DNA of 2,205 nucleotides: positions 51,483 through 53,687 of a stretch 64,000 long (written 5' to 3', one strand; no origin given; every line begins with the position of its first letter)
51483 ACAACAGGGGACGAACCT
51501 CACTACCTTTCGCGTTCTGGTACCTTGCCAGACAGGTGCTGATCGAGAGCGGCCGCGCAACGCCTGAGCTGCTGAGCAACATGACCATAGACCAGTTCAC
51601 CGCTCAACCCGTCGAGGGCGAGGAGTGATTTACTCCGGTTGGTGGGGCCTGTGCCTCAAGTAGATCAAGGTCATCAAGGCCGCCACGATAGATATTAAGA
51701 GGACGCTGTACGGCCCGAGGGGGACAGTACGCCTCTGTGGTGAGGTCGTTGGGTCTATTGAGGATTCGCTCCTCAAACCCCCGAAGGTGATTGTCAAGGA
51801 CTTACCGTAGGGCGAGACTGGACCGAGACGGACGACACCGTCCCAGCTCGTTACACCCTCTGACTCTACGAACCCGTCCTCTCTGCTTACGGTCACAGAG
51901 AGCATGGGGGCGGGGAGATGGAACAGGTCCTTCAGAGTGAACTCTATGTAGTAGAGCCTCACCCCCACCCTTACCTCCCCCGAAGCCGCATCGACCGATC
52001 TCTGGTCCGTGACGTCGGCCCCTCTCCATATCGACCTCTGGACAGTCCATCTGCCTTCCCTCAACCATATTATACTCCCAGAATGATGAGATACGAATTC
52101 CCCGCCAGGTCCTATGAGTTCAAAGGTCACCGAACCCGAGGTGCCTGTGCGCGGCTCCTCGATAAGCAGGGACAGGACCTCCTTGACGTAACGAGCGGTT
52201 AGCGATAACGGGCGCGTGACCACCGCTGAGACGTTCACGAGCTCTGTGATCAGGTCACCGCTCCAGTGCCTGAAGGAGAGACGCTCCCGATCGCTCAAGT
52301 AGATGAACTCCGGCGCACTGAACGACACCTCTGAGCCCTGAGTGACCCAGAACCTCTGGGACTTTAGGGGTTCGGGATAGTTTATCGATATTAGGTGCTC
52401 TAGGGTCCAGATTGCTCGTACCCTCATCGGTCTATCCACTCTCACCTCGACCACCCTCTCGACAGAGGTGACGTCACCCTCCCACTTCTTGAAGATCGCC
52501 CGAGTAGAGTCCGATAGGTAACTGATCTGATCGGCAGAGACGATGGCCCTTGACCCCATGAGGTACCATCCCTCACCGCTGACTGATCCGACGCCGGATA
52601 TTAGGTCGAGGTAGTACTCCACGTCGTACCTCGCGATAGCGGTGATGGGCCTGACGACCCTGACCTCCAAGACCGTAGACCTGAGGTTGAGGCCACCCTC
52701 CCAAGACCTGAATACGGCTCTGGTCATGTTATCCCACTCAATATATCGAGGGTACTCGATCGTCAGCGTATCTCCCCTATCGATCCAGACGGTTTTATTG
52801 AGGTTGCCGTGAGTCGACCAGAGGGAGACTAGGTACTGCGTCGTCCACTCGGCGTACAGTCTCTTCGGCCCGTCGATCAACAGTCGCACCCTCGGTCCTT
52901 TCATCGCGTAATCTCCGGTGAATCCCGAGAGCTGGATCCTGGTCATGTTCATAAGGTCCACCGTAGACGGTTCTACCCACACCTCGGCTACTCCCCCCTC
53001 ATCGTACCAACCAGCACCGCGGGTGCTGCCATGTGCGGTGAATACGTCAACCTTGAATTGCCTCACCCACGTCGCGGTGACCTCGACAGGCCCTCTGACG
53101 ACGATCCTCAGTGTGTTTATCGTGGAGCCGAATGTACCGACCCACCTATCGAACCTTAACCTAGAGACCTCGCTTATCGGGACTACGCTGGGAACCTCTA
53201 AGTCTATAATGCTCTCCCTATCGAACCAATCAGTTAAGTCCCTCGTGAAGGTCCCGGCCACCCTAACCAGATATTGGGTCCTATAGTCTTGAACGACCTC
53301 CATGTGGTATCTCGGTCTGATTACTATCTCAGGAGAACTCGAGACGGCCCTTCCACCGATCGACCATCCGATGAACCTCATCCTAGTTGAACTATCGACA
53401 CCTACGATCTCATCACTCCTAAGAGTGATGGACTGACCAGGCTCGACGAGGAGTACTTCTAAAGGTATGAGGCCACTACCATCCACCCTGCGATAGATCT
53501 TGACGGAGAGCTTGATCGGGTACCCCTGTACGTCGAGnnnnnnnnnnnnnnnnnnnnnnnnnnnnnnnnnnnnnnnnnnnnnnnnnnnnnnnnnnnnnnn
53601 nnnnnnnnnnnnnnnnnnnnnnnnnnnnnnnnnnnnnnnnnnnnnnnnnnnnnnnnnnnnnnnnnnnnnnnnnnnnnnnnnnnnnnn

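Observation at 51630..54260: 876-aa surface metzincin with ~6 tandem F-x2-W-x-G / GxGWY beta-repeats and a C-terminal membrane anchor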

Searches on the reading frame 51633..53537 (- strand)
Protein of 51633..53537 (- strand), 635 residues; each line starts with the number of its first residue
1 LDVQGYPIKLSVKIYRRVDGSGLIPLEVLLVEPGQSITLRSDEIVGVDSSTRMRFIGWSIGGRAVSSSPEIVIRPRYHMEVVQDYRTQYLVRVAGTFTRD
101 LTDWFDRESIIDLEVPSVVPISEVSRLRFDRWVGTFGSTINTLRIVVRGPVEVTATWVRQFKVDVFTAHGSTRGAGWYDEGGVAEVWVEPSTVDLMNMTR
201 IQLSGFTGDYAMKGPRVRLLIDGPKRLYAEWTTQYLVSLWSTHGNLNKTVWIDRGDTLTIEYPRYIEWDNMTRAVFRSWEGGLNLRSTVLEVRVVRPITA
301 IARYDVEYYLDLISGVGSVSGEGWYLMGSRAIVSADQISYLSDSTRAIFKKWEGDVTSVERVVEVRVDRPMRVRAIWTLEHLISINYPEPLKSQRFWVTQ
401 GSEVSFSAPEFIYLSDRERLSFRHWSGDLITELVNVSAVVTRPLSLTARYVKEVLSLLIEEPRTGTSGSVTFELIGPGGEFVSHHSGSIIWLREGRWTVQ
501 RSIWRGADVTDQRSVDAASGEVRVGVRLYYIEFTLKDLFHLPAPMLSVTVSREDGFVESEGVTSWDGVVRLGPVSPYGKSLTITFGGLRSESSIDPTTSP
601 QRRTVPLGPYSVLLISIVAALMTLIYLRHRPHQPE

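Call 46: predict_structure(alignment_id=A4)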
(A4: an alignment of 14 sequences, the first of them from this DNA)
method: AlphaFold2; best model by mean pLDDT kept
length: 635 residues; sequences in the alignment: 14
mean_pLDDT: 89.6   pTM: 0.43
mean pLDDT of the five models: 89.6, 88.5, 87.9, 87.9, 87.7
residues with pLDDT >= 90: 431; 70-90: 186; 50-70: 14; < 50: 4
segments of 3 or more residues with pLDDT < 50: 632-635
pLDDT, mean of each block of 10 residues (from residue 1): 74 93 92 91 92 95 91 92 95 78 92 90 93 89 91 93 92 92 92 90 90 89 93 92 83 91 89 91 80 90 93 88 93 93 93 93 94 95 93 94 93 92 92 93 94 93 75 90 92 93 91 88 91 90 91 89 92 90 86 86 85 86 75 46
secondary structure, 60 per line:
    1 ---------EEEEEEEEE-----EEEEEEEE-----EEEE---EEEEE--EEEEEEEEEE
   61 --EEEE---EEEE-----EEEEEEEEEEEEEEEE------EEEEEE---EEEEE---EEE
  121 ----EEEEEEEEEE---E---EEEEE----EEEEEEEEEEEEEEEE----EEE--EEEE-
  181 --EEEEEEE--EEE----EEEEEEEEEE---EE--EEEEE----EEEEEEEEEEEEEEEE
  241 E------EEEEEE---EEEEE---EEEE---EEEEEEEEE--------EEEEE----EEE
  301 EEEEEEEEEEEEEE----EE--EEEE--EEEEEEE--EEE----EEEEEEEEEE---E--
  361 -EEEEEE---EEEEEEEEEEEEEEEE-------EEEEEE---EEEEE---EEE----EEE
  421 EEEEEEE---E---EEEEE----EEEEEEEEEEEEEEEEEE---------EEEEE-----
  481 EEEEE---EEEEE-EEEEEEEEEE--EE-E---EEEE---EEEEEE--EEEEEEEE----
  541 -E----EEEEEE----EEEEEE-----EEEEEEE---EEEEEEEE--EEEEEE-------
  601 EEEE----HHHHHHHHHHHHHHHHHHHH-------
elements in order: E10-18 E24-31 E37-40 E44-48 E51-60 E63-66 E70-73 E79-94 E101-106 E110-114 E118-120 E125-134 E142-146 E151-166 E171-173 E176-179 E183-189 E192-194 E199-208 E216-220 E225-241 E248-253 E257-261 E265-268 E272-280 E289-293 E298-314 E323-326 E329-335 E338-340 E345-354 E362-367 E371-386 E394-399 E403-407 E411-413 E418-427 E435-439 E444-461 E471-475 E481-485 E489-493 E495-504 E514-517 E521-526 E529-536 E547-552 E557-562 E568-574 E578-585 E588-593 E601-604 H609-628

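Call 49: fold_search(model_id=the predicted structure, library=pdb)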
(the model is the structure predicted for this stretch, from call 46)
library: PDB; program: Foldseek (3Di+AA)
matches with E <= 10: 720; with E <= 0.001: 11
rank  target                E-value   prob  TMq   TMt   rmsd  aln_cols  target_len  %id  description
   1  6fwv_A                5.5e-06  1.00  0.17  0.19  34.0       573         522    9  The Bacillus anthracis TIE protein (released 2018-08-08)
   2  6fwv_B                7.5e-06  1.00  0.17  0.20  32.6       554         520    9  The Bacillus anthracis TIE protein (released 2018-08-08)
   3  3rfz_B                5.9e-05  0.69  0.12  0.10  62.1       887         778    9  Crystal structure of the FimD usher bound to its cognate FimC:FimH substrate (released 2011-06-01)
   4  9fw9_D                1.6e-04  0.72  0.12  0.11  55.8       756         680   10  Cryo-EM structure of the type 1 pilus assembly platform as part of the FimA-bound chaperone-usher pilus complex (FimDH (released 2025-06-04)
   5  3rfz_E                1.8e-04  0.63  0.12  0.10  64.6       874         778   10  Crystal structure of the FimD usher bound to its cognate FimC:FimH substrate (released 2011-06-01)
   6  9fy9_D                1.9e-04  0.69  0.12  0.11  59.3       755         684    8  Cryo-EM structure of the type 1 chaperone-usher pilus FimD-tip complex (FimDHGFC) - Conformer 1 (released 2025-06-04)
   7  9fxs_D                2.1e-04  0.85  0.13  0.12  55.5       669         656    9  Cryo-EM structure of the type 1 pilus complex including pilus rod and FimI-bound assembly platform after incorporation (released 2025-06-04)
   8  9fx8_D                2.6e-04  0.54  0.10  0.10  56.0       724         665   10  Cryo-EM structure of the FimI-bound type 1 pilus assembly platform complex - Local refinement (released 2025-06-04)
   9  10ps                  2.8e-04  0.90  0.14  0.15  42.1       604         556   11  Crystal structure of SdrD A2-A3-B1-B2 domains from Staphylococcus aureus JH1 (released 2026-02-11)
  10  9fxb_D                3.0e-04  0.80  0.12  0.12  59.0       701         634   11  Cryo-EM structure of the type 1 pilus assembly platform as part of the FimI-bound chaperone-usher pilus complex (FimDH (released 2025-06-04)
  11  7c7u_A                8.9e-04  0.41  0.08  0.09  38.1       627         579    8  Biofilm associated protein - BSP domain (released 2021-05-12)
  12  7eb9_A                1.3e-03  0.77  0.09  0.15  19.3       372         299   12  The structure of the A20-binding inhibitor of NF-kB 1 in complex with tetra-ubiquitin (released 2021-07-21)
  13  7yui_A                1.4e-03  0.91  0.10  0.17  15.1       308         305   12  Crystal structure of HOIL-1L(195-423) in complex with the linear tetra-ubiquitin (released 2023-08-30)
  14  5b83_A                1.5e-03  0.51  0.08  0.13  20.1       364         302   14  Crystal structure of Optineurin UBAN in complex with linear ubiquitin (released 2016-09-07)
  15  5b83_D                1.9e-03  0.80  0.09  0.15  21.1       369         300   12  Crystal structure of Optineurin UBAN in complex with linear ubiquitin (released 2016-09-07)
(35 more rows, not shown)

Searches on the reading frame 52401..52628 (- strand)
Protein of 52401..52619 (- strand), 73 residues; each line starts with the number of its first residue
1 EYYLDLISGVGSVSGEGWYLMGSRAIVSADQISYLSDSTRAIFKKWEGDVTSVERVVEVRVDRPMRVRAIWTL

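Call 13: search_protein_families(library=pfam, proteins=[window:52401-52619:-], max_evalue=10)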
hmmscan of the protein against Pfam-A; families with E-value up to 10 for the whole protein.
seq(73 aa): 0 families

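Call 53: search_protein_families(library=pfam, alignment_id=A5, max_evalue=0.01)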
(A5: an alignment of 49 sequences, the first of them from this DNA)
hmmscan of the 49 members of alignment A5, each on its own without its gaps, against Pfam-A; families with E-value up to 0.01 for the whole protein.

A. member 1, seq(73 aa): 0 families

B. families by the number of members that match (of 49 scanned): 0 families

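Call 54: search_solved_structures(query=A5, max_evalue=10, show_alignments=3)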
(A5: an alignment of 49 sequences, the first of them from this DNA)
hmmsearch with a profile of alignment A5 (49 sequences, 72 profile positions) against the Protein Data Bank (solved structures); distinct sequences matched with E-value up to 10: 2.
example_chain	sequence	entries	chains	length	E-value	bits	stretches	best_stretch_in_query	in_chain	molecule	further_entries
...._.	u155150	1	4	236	0.62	13.2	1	30-55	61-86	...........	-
4lws_B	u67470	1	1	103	1.3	12.2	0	33-54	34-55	Uncharacterized protein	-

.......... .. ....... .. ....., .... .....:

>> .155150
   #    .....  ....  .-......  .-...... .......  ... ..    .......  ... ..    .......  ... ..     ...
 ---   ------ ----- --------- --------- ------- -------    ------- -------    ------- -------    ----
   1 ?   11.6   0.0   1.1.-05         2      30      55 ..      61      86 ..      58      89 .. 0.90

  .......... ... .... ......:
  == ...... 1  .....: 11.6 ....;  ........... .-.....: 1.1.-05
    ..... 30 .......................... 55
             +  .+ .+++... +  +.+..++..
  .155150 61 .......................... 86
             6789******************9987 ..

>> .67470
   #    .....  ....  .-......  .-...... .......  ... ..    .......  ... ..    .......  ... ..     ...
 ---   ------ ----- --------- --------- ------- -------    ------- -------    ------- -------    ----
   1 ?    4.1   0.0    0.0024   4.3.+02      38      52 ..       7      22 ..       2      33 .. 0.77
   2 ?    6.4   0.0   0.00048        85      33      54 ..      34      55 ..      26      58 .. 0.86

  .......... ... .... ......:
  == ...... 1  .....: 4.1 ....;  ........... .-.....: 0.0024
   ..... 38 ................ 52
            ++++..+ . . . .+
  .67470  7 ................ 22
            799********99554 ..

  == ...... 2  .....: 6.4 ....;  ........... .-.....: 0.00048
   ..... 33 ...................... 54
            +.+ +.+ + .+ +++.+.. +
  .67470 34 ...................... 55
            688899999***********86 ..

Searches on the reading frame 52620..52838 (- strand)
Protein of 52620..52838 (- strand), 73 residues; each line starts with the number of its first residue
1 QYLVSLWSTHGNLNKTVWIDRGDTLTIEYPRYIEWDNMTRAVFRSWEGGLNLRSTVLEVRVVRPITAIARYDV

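Call 13: search_protein_families(library=pfam, proteins=[window:52620-52838:-], max_evalue=10)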
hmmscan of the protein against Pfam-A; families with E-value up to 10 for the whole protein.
seq(73 aa): 2 families
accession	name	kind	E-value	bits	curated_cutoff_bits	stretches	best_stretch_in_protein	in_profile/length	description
PF01176.25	eIF-1a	-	0.042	13.9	30.2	1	8-29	30-51/64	Translation initiation factor 1A / IF-1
PF21013.2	LOC400499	-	0.062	12.2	27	1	33-62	256-285/527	LOC400499 family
